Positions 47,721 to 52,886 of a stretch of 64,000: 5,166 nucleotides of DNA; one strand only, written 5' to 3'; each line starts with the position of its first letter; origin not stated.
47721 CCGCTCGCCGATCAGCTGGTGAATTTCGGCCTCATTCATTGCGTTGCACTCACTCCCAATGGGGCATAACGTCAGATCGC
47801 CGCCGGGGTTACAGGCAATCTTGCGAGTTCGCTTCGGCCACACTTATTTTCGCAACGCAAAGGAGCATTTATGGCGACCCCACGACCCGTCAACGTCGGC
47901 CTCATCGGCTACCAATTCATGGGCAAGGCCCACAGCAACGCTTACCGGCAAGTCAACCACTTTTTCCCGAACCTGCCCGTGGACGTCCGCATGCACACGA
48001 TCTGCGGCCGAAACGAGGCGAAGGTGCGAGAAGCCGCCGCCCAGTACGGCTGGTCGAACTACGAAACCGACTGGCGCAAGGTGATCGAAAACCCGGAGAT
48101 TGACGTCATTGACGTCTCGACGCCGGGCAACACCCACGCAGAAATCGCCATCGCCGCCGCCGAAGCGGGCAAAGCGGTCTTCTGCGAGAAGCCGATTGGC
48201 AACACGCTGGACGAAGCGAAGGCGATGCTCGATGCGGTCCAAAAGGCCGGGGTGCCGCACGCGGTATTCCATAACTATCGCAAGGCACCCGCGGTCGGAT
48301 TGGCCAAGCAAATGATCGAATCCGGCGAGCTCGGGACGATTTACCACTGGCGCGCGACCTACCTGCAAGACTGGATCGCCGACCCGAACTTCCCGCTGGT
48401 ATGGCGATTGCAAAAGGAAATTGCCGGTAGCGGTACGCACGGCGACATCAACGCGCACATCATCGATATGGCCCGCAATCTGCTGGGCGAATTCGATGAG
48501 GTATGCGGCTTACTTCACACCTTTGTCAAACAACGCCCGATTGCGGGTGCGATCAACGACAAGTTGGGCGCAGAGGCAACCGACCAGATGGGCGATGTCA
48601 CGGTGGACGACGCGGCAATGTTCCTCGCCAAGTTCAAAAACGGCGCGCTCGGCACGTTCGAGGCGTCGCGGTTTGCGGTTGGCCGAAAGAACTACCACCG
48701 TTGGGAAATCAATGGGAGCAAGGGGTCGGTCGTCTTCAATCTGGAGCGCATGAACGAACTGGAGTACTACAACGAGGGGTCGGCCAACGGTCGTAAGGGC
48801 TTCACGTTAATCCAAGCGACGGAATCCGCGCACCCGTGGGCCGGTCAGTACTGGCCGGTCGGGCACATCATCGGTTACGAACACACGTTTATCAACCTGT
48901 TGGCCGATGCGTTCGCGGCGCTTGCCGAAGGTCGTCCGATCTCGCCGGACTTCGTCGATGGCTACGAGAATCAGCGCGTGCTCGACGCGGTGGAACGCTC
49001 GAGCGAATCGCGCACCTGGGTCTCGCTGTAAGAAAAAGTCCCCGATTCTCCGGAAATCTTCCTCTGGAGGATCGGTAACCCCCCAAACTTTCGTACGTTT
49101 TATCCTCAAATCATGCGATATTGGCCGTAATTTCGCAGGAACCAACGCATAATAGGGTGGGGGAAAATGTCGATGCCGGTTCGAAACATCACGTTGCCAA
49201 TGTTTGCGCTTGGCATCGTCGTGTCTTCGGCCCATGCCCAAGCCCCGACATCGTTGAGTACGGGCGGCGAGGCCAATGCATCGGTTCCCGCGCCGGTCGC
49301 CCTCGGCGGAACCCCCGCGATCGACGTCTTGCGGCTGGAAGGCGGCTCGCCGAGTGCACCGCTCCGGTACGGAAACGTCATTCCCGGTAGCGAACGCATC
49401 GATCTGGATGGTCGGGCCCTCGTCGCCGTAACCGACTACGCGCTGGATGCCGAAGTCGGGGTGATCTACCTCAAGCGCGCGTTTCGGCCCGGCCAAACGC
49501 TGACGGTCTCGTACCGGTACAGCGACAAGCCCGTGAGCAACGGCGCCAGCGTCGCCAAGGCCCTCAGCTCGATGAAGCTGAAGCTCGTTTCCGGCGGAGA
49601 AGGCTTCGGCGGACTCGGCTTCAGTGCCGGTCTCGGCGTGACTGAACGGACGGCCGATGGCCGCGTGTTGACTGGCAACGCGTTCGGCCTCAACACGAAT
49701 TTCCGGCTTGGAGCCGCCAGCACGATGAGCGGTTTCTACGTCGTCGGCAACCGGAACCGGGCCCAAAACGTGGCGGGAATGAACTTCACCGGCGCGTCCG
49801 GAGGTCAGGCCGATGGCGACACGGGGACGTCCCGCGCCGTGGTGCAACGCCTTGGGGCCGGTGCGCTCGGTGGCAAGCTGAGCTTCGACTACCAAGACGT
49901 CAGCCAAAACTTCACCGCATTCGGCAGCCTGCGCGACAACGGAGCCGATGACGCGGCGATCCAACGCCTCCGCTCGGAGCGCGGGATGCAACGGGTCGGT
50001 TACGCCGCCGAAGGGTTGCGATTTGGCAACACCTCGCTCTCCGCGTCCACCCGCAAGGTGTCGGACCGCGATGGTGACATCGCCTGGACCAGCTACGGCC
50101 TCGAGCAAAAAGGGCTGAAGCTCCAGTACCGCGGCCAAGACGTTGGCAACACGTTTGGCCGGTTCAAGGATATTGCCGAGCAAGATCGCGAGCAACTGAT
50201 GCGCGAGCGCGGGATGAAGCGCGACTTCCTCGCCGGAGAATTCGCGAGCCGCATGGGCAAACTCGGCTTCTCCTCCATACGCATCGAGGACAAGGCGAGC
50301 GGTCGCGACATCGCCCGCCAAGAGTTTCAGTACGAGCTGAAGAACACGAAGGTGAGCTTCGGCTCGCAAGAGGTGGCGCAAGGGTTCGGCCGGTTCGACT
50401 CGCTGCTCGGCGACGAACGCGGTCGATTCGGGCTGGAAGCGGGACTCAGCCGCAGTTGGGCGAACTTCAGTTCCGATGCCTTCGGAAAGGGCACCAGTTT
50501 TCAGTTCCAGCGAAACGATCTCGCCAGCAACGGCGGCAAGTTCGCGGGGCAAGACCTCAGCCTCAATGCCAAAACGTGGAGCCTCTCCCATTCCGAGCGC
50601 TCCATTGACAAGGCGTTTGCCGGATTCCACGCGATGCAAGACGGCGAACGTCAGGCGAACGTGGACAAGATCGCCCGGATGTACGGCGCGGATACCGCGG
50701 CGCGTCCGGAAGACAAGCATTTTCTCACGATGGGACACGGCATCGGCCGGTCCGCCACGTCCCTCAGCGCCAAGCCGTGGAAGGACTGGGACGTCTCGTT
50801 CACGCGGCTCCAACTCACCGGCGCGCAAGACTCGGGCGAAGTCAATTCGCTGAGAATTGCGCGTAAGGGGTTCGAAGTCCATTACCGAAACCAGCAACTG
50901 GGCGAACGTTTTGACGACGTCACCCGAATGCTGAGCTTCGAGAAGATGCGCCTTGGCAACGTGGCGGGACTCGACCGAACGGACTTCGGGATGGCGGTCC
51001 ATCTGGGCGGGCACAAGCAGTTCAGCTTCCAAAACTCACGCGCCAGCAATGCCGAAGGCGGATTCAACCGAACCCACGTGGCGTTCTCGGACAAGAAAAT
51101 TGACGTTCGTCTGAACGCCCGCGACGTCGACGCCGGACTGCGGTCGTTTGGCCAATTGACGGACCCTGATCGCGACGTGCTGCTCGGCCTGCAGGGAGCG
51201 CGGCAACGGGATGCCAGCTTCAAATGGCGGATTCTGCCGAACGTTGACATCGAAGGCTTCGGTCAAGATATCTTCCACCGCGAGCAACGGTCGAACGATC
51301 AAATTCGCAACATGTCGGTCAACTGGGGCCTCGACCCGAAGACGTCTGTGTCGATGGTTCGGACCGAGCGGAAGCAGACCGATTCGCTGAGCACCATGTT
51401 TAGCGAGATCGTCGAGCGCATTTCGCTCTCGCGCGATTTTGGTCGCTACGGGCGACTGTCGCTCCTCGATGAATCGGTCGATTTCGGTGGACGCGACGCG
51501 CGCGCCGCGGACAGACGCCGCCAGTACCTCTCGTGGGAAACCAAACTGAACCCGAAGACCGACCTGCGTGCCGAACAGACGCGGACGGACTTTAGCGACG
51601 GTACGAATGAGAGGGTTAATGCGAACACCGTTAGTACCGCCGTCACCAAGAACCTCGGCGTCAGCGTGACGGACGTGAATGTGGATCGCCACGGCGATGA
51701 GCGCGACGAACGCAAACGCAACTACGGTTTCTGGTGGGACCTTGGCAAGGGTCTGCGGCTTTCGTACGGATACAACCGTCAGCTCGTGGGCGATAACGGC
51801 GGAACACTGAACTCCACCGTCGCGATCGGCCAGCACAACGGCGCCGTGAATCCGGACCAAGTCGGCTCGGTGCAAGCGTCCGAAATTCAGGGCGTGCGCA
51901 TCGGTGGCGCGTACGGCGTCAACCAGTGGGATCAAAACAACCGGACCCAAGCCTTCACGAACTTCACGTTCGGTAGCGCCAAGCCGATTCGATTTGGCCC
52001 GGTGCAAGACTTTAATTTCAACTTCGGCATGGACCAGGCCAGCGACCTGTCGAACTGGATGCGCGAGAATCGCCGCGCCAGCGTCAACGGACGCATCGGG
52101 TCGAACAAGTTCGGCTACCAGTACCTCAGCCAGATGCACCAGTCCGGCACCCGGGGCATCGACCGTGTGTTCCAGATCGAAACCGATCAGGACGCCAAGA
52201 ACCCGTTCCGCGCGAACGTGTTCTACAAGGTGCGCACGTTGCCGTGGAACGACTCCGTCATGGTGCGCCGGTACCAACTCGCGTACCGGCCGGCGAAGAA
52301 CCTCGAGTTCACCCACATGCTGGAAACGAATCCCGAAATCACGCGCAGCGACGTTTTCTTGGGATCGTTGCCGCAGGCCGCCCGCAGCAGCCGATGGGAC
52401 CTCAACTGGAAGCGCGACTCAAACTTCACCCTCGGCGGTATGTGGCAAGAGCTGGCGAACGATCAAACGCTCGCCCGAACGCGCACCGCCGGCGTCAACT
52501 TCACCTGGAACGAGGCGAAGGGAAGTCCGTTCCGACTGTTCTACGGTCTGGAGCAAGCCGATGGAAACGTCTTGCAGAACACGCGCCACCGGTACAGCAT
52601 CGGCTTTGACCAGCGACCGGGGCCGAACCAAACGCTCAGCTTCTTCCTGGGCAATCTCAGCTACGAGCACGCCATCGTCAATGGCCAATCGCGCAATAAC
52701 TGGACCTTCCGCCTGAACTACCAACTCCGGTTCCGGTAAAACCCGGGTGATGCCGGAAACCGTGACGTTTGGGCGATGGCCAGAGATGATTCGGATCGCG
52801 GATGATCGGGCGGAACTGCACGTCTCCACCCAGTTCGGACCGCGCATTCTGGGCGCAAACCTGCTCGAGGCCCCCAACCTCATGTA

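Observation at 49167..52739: Giant (1190 aa) predicted outer-membrane barrel built from an unrecognised ~75-100 aa repeat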

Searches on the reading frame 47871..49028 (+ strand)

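Call 12: search_protein_families(library=pfam, proteins=[window:47871-49028:+], max_evalue=0.001)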
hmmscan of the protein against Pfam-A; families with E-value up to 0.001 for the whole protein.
window:47871-49028:+ (386 aa): 4 families
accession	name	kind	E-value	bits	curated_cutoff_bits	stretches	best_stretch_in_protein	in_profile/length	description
PF22725.1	GFO_IDH_MocA_C3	-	1.9e-30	105.8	27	1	145-287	4-123/124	GFO/IDH/MocA C-terminal domain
PF01408.29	GFO_IDH_MocA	-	9.9e-25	88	24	1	7-132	1-118/120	Oxidoreductase family, NAD-binding Rossmann fold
PF02894.22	GFO_IDH_MocA_C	-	6.2e-24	85.4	22.9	1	146-386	1-218/218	Oxidoreductase family, C-terminal alpha/beta domain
PF22685.1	Gal80p_C-like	-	6.1e-05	23.7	29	1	140-288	1-149/152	Gal80p, C-terminal domain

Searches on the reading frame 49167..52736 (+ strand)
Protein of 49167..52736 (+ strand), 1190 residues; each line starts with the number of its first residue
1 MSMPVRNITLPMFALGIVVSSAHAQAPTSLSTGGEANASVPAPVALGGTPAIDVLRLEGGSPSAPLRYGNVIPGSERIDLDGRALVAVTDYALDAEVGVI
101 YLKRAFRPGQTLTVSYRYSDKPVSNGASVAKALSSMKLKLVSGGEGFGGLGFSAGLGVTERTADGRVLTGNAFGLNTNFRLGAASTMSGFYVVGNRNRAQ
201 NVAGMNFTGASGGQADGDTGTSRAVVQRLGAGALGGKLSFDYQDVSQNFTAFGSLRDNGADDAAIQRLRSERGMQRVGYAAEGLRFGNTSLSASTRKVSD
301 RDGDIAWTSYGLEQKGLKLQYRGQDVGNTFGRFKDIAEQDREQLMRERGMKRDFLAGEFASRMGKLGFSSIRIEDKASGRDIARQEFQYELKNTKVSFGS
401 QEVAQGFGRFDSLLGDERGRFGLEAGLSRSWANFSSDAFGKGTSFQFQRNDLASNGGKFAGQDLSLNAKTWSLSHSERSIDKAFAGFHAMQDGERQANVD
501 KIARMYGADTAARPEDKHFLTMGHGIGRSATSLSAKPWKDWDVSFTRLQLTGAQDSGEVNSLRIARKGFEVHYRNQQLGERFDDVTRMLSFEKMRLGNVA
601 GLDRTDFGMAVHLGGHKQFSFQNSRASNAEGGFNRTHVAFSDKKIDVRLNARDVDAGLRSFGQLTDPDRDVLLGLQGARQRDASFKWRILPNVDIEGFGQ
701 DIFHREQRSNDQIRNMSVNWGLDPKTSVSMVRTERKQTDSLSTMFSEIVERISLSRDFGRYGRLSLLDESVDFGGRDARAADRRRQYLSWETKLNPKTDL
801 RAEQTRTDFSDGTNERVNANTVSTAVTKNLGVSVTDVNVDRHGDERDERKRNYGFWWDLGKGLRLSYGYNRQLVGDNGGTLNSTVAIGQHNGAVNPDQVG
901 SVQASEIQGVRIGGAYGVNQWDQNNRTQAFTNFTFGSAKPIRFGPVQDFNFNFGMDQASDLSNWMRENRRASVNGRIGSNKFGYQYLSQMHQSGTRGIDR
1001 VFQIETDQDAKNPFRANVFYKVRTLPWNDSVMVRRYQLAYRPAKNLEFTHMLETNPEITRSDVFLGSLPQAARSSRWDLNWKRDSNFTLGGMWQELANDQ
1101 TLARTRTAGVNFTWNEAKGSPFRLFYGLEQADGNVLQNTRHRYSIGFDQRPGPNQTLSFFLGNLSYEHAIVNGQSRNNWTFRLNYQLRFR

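Call 4: search_protein_families(library=pfam, proteins=[window:49167-52736:+], max_evalue=10)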
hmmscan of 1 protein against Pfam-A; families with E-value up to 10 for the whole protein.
window:49167-52736:+ (1190 aa): 0 families

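Call 5: search_protein_families(library=ncbifam, proteins=[window:49167-52736:+], max_evalue=10)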
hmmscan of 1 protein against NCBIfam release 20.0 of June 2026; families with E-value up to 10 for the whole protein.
window:49167-52736:+ (1190 aa): 1 family
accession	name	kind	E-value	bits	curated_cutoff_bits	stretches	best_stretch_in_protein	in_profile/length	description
NF052337.1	tail_tube_6XGR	equivalog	0.015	14.8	60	1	84-127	132-177/245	phage tail tube protein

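Call 6: search_solved_structures(query=window:49167-52736:+, max_evalue=10)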
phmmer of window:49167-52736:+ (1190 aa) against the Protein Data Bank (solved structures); distinct sequences matched with E-value up to 10: 0.
